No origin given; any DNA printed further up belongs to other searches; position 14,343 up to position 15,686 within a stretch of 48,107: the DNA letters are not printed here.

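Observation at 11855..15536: Two paralogous non-canonical transcarbamylases flanking a cyclic amidohydrolase and feeding one carbamate kinase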

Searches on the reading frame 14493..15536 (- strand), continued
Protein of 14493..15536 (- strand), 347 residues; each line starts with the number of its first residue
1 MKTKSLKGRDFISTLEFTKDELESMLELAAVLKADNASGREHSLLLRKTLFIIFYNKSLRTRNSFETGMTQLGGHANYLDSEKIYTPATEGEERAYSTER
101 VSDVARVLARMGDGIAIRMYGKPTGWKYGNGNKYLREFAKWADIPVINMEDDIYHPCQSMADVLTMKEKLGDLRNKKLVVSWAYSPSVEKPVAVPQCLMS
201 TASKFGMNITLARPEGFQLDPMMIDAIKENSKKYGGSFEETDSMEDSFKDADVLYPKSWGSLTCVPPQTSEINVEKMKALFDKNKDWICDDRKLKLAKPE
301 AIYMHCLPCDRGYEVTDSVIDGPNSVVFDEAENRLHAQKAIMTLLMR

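Call 94: find_encoding_contigs(protein=P0090, flank=10000, max_places=1)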
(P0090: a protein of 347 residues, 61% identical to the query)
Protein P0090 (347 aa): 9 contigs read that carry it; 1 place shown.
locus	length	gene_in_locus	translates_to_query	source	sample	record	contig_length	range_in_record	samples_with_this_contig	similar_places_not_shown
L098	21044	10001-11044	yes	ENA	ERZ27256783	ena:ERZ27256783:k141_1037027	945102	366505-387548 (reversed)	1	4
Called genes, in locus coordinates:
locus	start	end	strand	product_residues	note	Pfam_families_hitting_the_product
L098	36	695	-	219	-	PF00072:Response_reg, PF00196:GerE, PF08281:Sigma70_r4_2 (weak)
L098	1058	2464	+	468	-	PF01979:Amidohydro_1, PF07969:Amidohydro_3 (weak)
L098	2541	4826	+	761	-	PF01315:Ald_Xan_dh_C, PF02738:MoCoBD_1, PF20256:MoCoBD_2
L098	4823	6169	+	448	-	PF14691:Fer4_20, PF00070:Pyr_redox (faint), PF01266:DAO (weak), PF07992:Pyr_redox_2, PF13450:NAD_binding_8, PF13738:Pyr_redox_3 (faint)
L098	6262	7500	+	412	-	PF01180:DHO_dh, PF12837:Fer4_6 (faint), PF13237:Fer4_10 (faint), PF12838:Fer4_7 (weak), PF14697:Fer4_21, PF00037:Fer4 (weak), PF12797:Fer4_2 (weak)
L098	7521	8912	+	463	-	PF22039:HUTI_composite_bact, PF01979:Amidohydro_1, PF07969:Amidohydro_3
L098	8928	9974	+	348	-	PF00291:PALP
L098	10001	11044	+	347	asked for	PF02729:OTCace_N, PF00185:OTCace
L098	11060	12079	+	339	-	PF02729:OTCace_N, PF00185:OTCace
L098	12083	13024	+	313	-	PF00696:AA_kinase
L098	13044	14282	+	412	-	PF00291:PALP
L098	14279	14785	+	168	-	PF00111:Fer2, PF01799:Fer2_2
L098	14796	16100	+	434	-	PF00860:Xan_ur_permease, PF00916:Sulfate_transp (faint)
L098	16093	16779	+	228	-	PF01128:IspD, PF02348:CTP_transf_3 (weak), PF12804:NTP_transf_3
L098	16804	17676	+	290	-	PF00941:FAD_binding_5, PF03450:CO_deh_flav_C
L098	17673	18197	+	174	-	PF13622:4HBT_3 (weak), PF03061:4HBT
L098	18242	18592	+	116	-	PF07883:Cupin_2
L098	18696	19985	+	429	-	PF02844:GARS_N, PF01071:GARS_A, PF02786:CPSase_L_D2 (weak), PF02843:GARS_C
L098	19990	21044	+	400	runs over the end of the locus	PF23473:LysM3_LYK4_5 (faint), PF01476:LysM, PF23446:LysM1_NFP_LYK (faint), PF01476:LysM, PF01551:Peptidase_M23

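Call 95: find_encoding_contigs(protein=P0120, flank=10000, max_places=1)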
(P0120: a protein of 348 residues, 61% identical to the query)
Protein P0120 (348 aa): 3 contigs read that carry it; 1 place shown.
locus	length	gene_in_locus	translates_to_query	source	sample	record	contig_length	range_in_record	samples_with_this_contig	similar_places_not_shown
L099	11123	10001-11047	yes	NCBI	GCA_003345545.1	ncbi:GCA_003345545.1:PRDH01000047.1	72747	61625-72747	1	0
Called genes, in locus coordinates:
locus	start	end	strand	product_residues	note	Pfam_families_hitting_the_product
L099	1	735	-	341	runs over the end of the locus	PF19300:BPD_transp_1_N, PF00528:BPD_transp_1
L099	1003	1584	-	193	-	PF02915:Rubrerythrin, PF23458:DUF7130 (weak), PF21349:RUBY_RBDX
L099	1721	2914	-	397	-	PF00753:Lactamase_B, PF19583:ODP, PF00258:Flavodoxin_1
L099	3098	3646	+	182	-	-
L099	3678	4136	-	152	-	-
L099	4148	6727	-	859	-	PF01804:Penicil_amidase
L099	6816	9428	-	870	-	PF01804:Penicil_amidase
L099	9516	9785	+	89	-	-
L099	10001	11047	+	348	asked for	PF02729:OTCace_N, PF00185:OTCace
